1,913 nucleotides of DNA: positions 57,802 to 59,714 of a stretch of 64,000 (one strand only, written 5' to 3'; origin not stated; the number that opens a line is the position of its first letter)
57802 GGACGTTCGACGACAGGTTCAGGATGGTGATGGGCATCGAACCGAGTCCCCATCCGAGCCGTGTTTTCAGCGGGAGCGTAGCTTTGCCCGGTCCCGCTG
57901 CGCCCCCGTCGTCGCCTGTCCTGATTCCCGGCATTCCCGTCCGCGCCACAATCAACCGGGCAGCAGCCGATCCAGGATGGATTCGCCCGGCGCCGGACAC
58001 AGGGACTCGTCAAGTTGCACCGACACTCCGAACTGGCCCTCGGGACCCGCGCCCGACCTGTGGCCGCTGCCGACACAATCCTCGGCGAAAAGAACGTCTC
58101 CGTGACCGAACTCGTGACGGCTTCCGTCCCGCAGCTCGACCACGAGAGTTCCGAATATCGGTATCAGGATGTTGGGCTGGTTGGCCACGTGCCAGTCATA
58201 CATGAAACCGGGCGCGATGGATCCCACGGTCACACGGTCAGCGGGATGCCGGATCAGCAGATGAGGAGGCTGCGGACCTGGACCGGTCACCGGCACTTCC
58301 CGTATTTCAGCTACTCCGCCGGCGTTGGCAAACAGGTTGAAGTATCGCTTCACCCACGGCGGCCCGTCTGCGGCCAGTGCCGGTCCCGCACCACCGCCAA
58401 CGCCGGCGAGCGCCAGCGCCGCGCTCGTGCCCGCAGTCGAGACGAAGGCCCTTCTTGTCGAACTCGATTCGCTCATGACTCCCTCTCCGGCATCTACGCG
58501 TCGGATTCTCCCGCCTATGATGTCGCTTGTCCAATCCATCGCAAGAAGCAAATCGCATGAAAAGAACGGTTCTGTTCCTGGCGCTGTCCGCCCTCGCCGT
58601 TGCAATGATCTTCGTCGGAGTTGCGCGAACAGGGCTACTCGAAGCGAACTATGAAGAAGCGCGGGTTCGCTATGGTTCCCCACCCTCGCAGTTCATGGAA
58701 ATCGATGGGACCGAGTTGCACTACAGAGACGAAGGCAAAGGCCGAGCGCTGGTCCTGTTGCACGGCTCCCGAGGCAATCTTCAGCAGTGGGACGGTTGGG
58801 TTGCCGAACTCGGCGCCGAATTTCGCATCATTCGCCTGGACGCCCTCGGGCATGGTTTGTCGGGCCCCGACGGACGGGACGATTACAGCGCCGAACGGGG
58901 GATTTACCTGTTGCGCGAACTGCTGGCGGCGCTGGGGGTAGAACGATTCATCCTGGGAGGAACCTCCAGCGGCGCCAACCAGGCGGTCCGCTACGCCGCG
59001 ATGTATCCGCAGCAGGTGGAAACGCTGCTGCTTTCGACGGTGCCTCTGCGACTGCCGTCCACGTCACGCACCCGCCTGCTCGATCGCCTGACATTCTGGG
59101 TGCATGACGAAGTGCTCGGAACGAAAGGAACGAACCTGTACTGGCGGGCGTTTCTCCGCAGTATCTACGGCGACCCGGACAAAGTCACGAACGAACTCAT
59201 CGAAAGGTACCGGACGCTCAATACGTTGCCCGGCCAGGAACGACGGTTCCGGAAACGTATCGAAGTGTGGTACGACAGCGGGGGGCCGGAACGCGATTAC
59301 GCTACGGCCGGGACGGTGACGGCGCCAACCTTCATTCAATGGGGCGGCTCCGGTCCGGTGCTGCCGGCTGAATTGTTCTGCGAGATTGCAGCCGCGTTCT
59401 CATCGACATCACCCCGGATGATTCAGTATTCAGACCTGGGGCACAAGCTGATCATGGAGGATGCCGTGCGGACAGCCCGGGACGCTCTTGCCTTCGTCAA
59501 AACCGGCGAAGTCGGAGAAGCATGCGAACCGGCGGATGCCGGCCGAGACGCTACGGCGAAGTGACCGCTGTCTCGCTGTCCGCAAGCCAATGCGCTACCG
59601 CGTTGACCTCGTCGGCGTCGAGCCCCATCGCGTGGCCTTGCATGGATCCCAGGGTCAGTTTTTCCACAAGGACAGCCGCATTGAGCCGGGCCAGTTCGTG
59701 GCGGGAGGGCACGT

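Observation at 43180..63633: ~20-kb TonB-dependent catabolic island without glycoside hydrolases: secreted alpha/beta hydrolases, Amidohydro_2, a beta-propeller-cytochrome c and a dioxygenase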

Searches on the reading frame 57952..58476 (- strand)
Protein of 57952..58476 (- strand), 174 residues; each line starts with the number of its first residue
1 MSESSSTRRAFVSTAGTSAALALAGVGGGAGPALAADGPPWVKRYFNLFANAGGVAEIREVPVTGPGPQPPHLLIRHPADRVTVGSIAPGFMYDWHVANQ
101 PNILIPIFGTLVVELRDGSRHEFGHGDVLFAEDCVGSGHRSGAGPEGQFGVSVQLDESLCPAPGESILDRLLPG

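Call 5: search_protein_families(library=pfam, proteins=[window:57952-58476:-], max_evalue=0.01)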
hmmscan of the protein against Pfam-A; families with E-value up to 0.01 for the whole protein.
window:57952-58476:- (174 aa): 0 families

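Call 7: search_protein_families(library=ncbifam, proteins=[window:57952-58476:-], max_evalue=0.001)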
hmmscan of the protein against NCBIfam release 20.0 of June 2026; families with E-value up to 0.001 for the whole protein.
window:57952-58476:- (174 aa): 0 families

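Call 44: search_protein_families(library=pfam, proteins=[window:57952-58476:-], max_evalue=10)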
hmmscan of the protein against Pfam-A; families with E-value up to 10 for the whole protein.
window:57952-58476:- (174 aa): 0 families

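Call 53: find_homologous_proteins(query=window:57952-58476:-, max_evalue=0.001)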
Query window:57952-58476:- (174 aa): 65 proteins with E <= 0.001 among 1044 candidates.
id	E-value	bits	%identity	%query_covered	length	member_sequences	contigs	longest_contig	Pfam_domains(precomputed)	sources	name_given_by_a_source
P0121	1.2e-111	389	100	100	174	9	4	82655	-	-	-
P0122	1.5e-98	346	91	100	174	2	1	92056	-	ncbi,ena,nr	ncbi:MAG: hypothetical protein OXJ63_04920 [Gammaproteobacteria bacterium]|nr:hypothetical protein [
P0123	5.9e-95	334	84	100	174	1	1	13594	-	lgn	-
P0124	5.4e-92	325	82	99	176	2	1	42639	-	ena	-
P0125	2.0e-85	303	76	99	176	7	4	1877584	-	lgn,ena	-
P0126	9.1e-85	301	77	100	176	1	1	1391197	-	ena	-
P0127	1.3e-83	298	78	99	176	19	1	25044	-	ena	-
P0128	2.9e-83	296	77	99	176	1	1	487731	-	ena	-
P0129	1.3e-82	294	85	82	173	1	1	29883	-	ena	-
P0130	2.2e-82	294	77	99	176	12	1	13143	-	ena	-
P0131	1.1e-81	291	76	99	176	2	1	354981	-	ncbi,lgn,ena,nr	ncbi:MAG: hypothetical protein F4013_00135 [Gammaproteobacteria bacterium]|nr:hypothetical protein [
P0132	2.7e-81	290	83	86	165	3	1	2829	-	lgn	-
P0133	2.1e-80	287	73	100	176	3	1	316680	-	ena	-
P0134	1.8e-79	284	78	93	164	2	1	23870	-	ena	-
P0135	3.6e-79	283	73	100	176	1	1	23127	-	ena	-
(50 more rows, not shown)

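Call 56: find_encoding_contigs(protein=P0121, flank=10000, max_places=4)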
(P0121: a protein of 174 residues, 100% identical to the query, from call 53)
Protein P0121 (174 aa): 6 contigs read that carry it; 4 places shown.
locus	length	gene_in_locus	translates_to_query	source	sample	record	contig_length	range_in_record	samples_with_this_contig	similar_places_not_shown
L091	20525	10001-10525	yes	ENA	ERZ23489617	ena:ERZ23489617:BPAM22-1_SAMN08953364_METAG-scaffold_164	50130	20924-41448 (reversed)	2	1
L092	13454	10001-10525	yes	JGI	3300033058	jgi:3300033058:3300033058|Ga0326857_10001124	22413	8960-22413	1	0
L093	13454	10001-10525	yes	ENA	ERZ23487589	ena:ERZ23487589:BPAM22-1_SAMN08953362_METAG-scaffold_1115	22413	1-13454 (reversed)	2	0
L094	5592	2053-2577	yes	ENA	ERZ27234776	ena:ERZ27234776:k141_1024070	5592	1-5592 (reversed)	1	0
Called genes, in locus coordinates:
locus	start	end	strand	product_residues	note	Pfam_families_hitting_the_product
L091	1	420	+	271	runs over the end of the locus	PF00561:Abhydrolase_1, PF12697:Abhydrolase_6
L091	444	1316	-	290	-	PF01650:Peptidase_C13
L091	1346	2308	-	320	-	PF00561:Abhydrolase_1, PF12146:Hydrolase_4 (weak), PF12697:Abhydrolase_6, PF03096:Ndr (weak)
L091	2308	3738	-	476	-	PF00070:Pyr_redox (faint), PF00890:FAD_binding_2, PF01266:DAO, PF03486:HI0933_like, PF07992:Pyr_redox_2, PF12831:FAD_oxidored, PF13450:NAD_binding_8 (weak)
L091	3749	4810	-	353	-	PF01636:APH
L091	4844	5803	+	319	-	PF00561:Abhydrolase_1, PF12146:Hydrolase_4 (weak), PF12697:Abhydrolase_6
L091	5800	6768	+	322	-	PF00561:Abhydrolase_1, PF12146:Hydrolase_4 (weak), PF12697:Abhydrolase_6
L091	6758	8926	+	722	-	-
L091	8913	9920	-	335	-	PF00561:Abhydrolase_1, PF12146:Hydrolase_4 (weak), PF12697:Abhydrolase_6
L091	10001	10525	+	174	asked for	-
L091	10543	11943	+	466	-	PF07690:MFS_1, PF13347:MFS_2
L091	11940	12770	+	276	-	PF05721:PhyH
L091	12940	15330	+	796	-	PF07715:Plug, PF00593:TonB_dep_Rec_b-barrel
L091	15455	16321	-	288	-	PF00561:Abhydrolase_1, PF12697:Abhydrolase_6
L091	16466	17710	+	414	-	PF00557:Peptidase_M24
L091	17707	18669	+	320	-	PF00561:Abhydrolase_1, PF12146:Hydrolase_4, PF12697:Abhydrolase_6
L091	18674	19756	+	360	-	PF04909:Amidohydro_2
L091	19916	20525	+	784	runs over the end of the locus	PF07715:Plug, PF00593:TonB_dep_Rec_b-barrel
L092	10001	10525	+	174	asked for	-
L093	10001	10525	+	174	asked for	-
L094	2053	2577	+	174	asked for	-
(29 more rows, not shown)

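Call 60: predict_structure(alignment_id=A3)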
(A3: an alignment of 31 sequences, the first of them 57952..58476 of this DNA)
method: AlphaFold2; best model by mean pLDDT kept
length: 174 residues; sequences in the alignment: 31
mean_pLDDT: 81.7   pTM: 0.73
mean pLDDT of the five models: 81.7, 81.7, 81.0, 81.0, 80.9
residues with pLDDT >= 90: 106; 70-90: 26; 50-70: 6; < 50: 36
segments of 3 or more residues with pLDDT < 50: 1-36
pLDDT, mean of each block of 10 residues (from residue 1): 44 47 40 51 92 97 79 82 97 97 97 98 96 96 98 95 90 66
secondary structure, 60 per line:
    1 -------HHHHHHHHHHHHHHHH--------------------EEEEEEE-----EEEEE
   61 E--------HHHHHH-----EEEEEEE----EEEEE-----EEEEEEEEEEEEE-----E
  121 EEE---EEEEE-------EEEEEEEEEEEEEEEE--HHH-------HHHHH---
elements in order: H8-23 E44-50 E56-61 H70-75 E81-87 E92-96 E102-114 E120-123 E127-131 E139-154 H167-171

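Call 63: fold_search(model_id=the predicted structure, library=pdb)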
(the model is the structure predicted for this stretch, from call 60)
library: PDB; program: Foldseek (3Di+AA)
matches with E <= 10: 1522; with E <= 0.001: 20
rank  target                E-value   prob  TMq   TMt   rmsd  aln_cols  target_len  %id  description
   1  2i45_E                2.1e-04  1.00  0.34  0.57   7.7        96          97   16  Crystal structure of protein NMB1881 from Neisseria meningitidis (released 2006-09-19)
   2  3fjs_A                2.2e-04  1.00  0.35  0.54   2.9        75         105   21  CRYSTAL STRUCTURE OF A PUTATIVE BIOSYNTHETIC PROTEIN WITH RMLC-LIKE CUPIN FOLD (REUT_B4087) FROM RALSTONIA EUTROPHA JM (released 2009-01-13)
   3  2f4p_A                2.3e-04  1.00  0.39  0.50   2.7        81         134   25  Crystal structure of a cupin-like protein (tm1010) from thermotoga maritima msb8 at 1.90 A resolution (released 2006-01-24)
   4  2f4p_C                3.3e-04  1.00  0.39  0.50   3.0        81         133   23  Crystal structure of a cupin-like protein (tm1010) from thermotoga maritima msb8 at 1.90 A resolution (released 2006-01-24)
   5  3es1                  3.4e-04  1.00  0.37  0.39  12.2       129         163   19  Crystal structure of protein with a cupin-like fold and unknown function (YP_001165807.1) from NOVOSPHINGOBIUM AROMATICI (released 2008-10-14)
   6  2f4p_B                3.6e-04  1.00  0.39  0.50   2.9        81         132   25  Crystal structure of a cupin-like protein (tm1010) from thermotoga maritima msb8 at 1.90 A resolution (released 2006-01-24)
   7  3fjs_D                3.9e-04  1.00  0.33  0.53   3.3        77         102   22  CRYSTAL STRUCTURE OF A PUTATIVE BIOSYNTHETIC PROTEIN WITH RMLC-LIKE CUPIN FOLD (REUT_B4087) FROM RALSTONIA EUTROPHA JM (released 2009-01-13)
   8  4uxa_A                4.3e-04  1.00  0.36  0.46  11.8       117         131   18  Improved variant of (R)-selective manganese-dependent hydroxynitrile lyase from bacteria (released 2015-01-21)
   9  2i45_D                4.6e-04  1.00  0.32  0.53  11.2        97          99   18  Crystal structure of protein NMB1881 from Neisseria meningitidis (released 2006-09-19)
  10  2i45_J                4.8e-04  1.00  0.34  0.58   7.8        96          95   17  Crystal structure of protein NMB1881 from Neisseria meningitidis (released 2006-09-19)
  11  8oz8_A                5.1e-04  1.00  0.36  0.46  11.7       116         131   19  Crystal Structure of an Hydroxynitrile lyase variant (H96A) from Granulicella tundricola (released 2024-04-10)
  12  2i45_C                5.1e-04  1.00  0.31  0.52  11.4       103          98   16  Crystal structure of protein NMB1881 from Neisseria meningitidis (released 2006-09-19)
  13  2fqp_A                6.1e-04  1.00  0.35  0.59   2.7        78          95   19  Crystal structure of a cupin domain (bp2299) from bordetella pertussis tohama i at 1.80 A resolution (released 2006-05-16)
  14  4bif_A                7.2e-04  1.00  0.35  0.45   4.6        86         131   22  Biochemical and structural characterisation of a novel manganese- dependent hydroxynitrile lyase from bacteria (released 2013-09-11)
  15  2i45_A                7.2e-04  1.00  0.32  0.55  11.5       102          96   18  Crystal structure of protein NMB1881 from Neisseria meningitidis (released 2006-09-19)
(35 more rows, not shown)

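Call 92: search_solved_structures(query=L091:2308-3738:-, max_evalue=0.00001)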
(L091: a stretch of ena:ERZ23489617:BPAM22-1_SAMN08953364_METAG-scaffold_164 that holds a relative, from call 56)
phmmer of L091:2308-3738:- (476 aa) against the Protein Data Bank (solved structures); distinct sequences matched with E-value up to 0.00001: 29.
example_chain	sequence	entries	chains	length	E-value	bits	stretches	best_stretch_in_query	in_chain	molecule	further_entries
1qo8_A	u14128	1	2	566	1.8e-45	159.1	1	11-472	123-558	FLAVOCYTOCHROME C3 FUMARATE REDUCTASE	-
1jrx_A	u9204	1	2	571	6.8e-43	150.6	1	11-474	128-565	FLAVOCYTOCHROME C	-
1lj1_A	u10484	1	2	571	7.3e-43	150.5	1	11-474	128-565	flavocytochrome c3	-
1kss_A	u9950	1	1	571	9.4e-43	150.1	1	11-474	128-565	flavocytochrome c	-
1jry_A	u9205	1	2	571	9.7e-43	150.1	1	11-474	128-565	FLAVOCYTOCHROME C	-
1jrz_A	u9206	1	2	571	9.7e-43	150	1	11-474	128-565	FLAVOCYTOCHROME C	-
2b7r_A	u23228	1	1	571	1.5e-42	149.5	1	11-474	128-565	Fumarate reductase flavoprotein subunit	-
1p2e_A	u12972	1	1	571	1.5e-42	149.5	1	11-474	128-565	flavocytochrome c3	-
1qjd_A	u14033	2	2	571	1.5e-42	149.5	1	11-474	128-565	FLAVOCYTOCHROME C3 | Fumarate reductase flavoprotein subunit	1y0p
1p2h_A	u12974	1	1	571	1.5e-42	149.5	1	11-474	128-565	flavocytochrome c3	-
1m64_A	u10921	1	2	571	1.6e-42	149.4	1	11-474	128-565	flavocytochrome c3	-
1e39_A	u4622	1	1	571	1.9e-42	149.1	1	11-474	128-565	FUMARATE REDUCTASE FLAVOPROTEIN SUBUNIT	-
1ksu_A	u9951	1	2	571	2.2e-42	148.9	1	11-474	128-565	flavocytochrome c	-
1q9i_A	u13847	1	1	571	2.5e-42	148.7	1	11-474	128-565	flavocytochrome c3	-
2b7s_A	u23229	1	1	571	2.8e-42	148.6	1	11-474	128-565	Fumarate reductase flavoprotein subunit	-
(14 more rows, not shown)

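Call 93: search_protein_families(library=ncbifam, proteins=[L091:2308-3738:-, L091:3749-4810:-, L091:444-1316:-, L091:1346-2308:-], max_evalue=0.00001)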
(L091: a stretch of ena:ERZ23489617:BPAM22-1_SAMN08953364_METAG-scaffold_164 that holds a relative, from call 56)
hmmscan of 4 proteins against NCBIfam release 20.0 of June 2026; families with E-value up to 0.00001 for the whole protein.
L091:2308-3738:- (476 aa): 44 families (the best 25 are shown)
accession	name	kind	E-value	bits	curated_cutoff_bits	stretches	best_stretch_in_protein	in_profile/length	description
TIGR01813.1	flavo_cyto_c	subfamily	8.3e-60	202.8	285.45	1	11-471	1-444/444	flavocytochrome c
NF005064.0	PRK06481.1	equivalog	4.3e-50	170.9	542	2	10-243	62-289/506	flavocytochrome c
NF006130.0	PRK08274.1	equivalog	2.3e-49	168.5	369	1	9-471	5-456/467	FAD-dependent tricarballylate dehydrogenase TcuA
NF053717.1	VnlPnlRedVprA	equivalog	3.2e-42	145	600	2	7-297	4-286/481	vinyl phenol reductase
NF005510.0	PRK07121.1-3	subfamily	3.6e-40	138.2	481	2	135-471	175-484/492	FAD-binding protein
NF004789.0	PRK06134.1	subfamily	2.6e-39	135.3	747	2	159-470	232-564/581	FAD-dependent oxidoreductase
NF009478.0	PRK12844.1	equivalog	5.5e-39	133.9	789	3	146-385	212-444/559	3-ketosteroid-delta-1-dehydrogenase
NF009477.0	PRK12843.1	equivalog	2.3e-38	132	758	2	159-467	236-562/578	FAD-dependent oxidoreductase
NF005511.0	PRK07121.1-4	equivalog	5.5e-36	124.1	466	2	196-472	269-538/553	FAD-binding protein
NF005882.1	PRK07843.1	equivalog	5.5e-36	124.1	788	2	156-469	214-543/547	3-oxosteroid 1-dehydrogenase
NF053677.1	Desat2ChcC2Cyan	equivalog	1.4e-35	122.7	900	2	158-473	217-551/558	4-oxocyclohex-2-ene-1-carboxylate 5-dehydrogenase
NF009473.0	PRK12835.1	subfamily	2.3e-35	122.1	837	2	139-468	212-561/585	FAD-binding protein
NF053676.1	4oxCHCAChcC1Cy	equivalog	8.3e-33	113.6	1000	2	165-464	208-517/528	4-oxocyclohexanecarboxylate 2-dehydrogenase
NF005509.0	PRK07121.1-2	subfamily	2.9e-32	112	630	2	148-472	207-520/527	FAD-binding protein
NF009476.0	PRK12839.1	equivalog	4.3e-29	101.1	940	2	159-474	229-565/572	FAD-dependent oxidoreductase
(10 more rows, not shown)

L091:3749-4810:- (353 aa): 3 families
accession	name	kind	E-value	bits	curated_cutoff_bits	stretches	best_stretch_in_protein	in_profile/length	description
NF003558.0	PRK05231.1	equivalog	6.1e-15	55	271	1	61-308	36-277/322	homoserine kinase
TIGR00938.1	thrB_alt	equivalog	2.4e-12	46.8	255.9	1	61-309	36-277/307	homoserine kinase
NF008738.0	PRK11768.1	equivalog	1.3e-10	41.2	194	1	28-266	8-239/327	serine/threonine protein kinase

L091:444-1316:- (290 aa): 0 families

L091:1346-2308:- (320 aa): 13 families
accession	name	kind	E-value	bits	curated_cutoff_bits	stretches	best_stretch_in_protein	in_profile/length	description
TIGR02427.1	protocat_pcaD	equivalog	6.9e-16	58.4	255.85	1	67-317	2-250/251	3-oxoadipate enol-lactonase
NF011457.0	PRK14875.1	equivalog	4.3e-15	55.5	307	1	75-178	126-228/372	acetoin dehydrogenase dihydrolipoyllysine-residue acetyltransferase subunit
NF051488.1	bifunc_PcaDC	exception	1.6e-13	50.5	390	1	81-198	12-126/375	bifunctional 3-oxoadipate enol-lactonase/4-carboxymuconolactone decarboxylase PcaDC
NF051487.1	bifunc_PcaCD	exception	1.7e-13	50.5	430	1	64-318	155-412/413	bifunctional 4-carboxymuconolactone decarboxylase/3-oxoadipate enol-lactonase PcaCD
NF045632.1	hydroxlase_HsaD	equivalog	5.8e-12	45.1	400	1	60-180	17-136/290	4,5:9,10-diseco-3-hydroxy-5,9,17-trioxoandrosta-1(10),2-diene-4-oate hydrolase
NF002938.0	PRK03592.1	equivalog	9.8e-12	44.8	241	1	78-179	29-127/298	haloalkane dehalogenase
TIGR03056.1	bchO_mg_che_rel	equivalog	4e-10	39.2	172.55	1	77-172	24-119/278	alpha/beta fold hydrolase BchO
NF002873.0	PRK03204.1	equivalog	1.5e-09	37.6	466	1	79-182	32-135/286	haloalkane dehalogenase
NF002043.0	PRK00870.1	subfamily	1.1e-08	34.9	265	1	77-179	42-146/302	haloalkane dehalogenase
NF050089.1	i_nPHAscl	equivalog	1.8e-08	33.8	300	1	82-179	19-115/288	intracellular short-chain-length polyhydroxyalkanoate depolymerase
TIGR03611.1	RutD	equivalog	6e-08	32.4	238.5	1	115-178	46-110/258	pyrimidine utilization protein D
TIGR03695.1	menH_SHCHC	equivalog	3.4e-06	26.7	208.55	1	81-192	2-117/252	2-succinyl-6-hydroxy-2,4-cyclohexadiene-1-carboxylate synthase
NF007954.0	PRK10673.1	equivalog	4.6e-06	26.1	399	1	84-178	19-112/255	esterase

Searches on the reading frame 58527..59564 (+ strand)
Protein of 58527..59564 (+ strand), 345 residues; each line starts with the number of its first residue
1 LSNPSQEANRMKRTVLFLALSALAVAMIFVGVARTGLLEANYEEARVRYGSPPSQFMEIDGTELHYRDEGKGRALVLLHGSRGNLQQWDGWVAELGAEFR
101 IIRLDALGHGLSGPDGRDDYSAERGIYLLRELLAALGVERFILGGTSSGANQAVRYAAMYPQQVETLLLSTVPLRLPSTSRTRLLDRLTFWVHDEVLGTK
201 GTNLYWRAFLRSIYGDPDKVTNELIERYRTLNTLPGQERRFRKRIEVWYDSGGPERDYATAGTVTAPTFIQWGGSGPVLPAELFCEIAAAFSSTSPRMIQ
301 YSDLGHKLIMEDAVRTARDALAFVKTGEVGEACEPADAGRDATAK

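Call 5: search_protein_families(library=pfam, proteins=[window:58527-59564:+], max_evalue=0.01)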
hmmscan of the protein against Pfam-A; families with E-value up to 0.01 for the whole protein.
window:58527-59564:+ (345 aa): 3 families
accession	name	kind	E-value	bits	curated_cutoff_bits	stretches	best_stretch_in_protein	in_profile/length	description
PF00561.26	Abhydrolase_1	-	1.3e-16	61.5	25.8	1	74-312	2-244/245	alpha/beta hydrolase fold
PF12697.13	Abhydrolase_6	-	1.5e-12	49.1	26.3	1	75-317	1-215/217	Alpha/beta hydrolase family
PF12146.15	Hydrolase_4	-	4.6e-08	33.1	27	1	74-312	6-238/239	Serine aminopeptidase, S33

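Call 7: search_protein_families(library=ncbifam, proteins=[window:58527-59564:+], max_evalue=0.001)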
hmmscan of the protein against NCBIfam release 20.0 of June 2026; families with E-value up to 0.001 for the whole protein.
window:58527-59564:+ (345 aa): 19 families
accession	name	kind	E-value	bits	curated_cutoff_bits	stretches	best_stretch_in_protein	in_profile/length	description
NF011457.0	PRK14875.1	equivalog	1.2e-16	60.6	307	1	50-313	108-358/372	acetoin dehydrogenase dihydrolipoyllysine-residue acetyltransferase subunit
NF045632.1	hydroxlase_HsaD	equivalog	3.2e-15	55.8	400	1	53-243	13-207/290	4,5:9,10-diseco-3-hydroxy-5,9,17-trioxoandrosta-1(10),2-diene-4-oate hydrolase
TIGR03695.1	menH_SHCHC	equivalog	1.4e-13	50.9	208.55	1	73-171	3-103/252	2-succinyl-6-hydroxy-2,4-cyclohexadiene-1-carboxylate synthase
TIGR02427.1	protocat_pcaD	equivalog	1.8e-12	47.2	255.85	1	64-172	2-112/251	3-oxoadipate enol-lactonase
NF051488.1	bifunc_PcaDC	exception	6.7e-12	45.2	390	1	64-175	2-114/375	bifunctional 3-oxoadipate enol-lactonase/4-carboxymuconolactone decarboxylase PcaDC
NF050089.1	i_nPHAscl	equivalog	1.5e-11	43.9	300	1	61-169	6-114/288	intracellular short-chain-length polyhydroxyalkanoate depolymerase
NF002938.0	PRK03592.1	equivalog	1.8e-11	44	241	1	54-167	12-124/298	haloalkane dehalogenase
TIGR03056.1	bchO_mg_che_rel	equivalog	5.8e-09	35.4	172.55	1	54-161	8-117/278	alpha/beta fold hydrolase BchO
TIGR03343.1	biphenyl_bphD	equivalog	2.1e-08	33.8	462.15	1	62-244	20-204/282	2-hydroxy-6-oxo-6-phenylhexa-2,4-dienoate hydrolase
TIGR01250.1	pro_imino_pep_2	subfamily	5.8e-08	32.6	167.65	1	56-179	6-136/288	proline iminopeptidase-family hydrolase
NF002873.0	PRK03204.1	equivalog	4.5e-07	29.5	466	1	57-170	19-132/286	haloalkane dehalogenase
NF007954.0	PRK10673.1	equivalog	1.3e-06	27.9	399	1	73-169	17-111/255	esterase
TIGR03611.1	RutD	equivalog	1.4e-06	27.9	238.5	1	63-174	4-115/258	pyrimidine utilization protein D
NF051487.1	bifunc_PcaCD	exception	7.6e-06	25.3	430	1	68-189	166-288/413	bifunctional 4-carboxymuconolactone decarboxylase/3-oxoadipate enol-lactonase PcaCD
NF004514.1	PRK05855.1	equivalog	1.5e-05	23.7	455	1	60-124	8-75/578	SDR family oxidoreductase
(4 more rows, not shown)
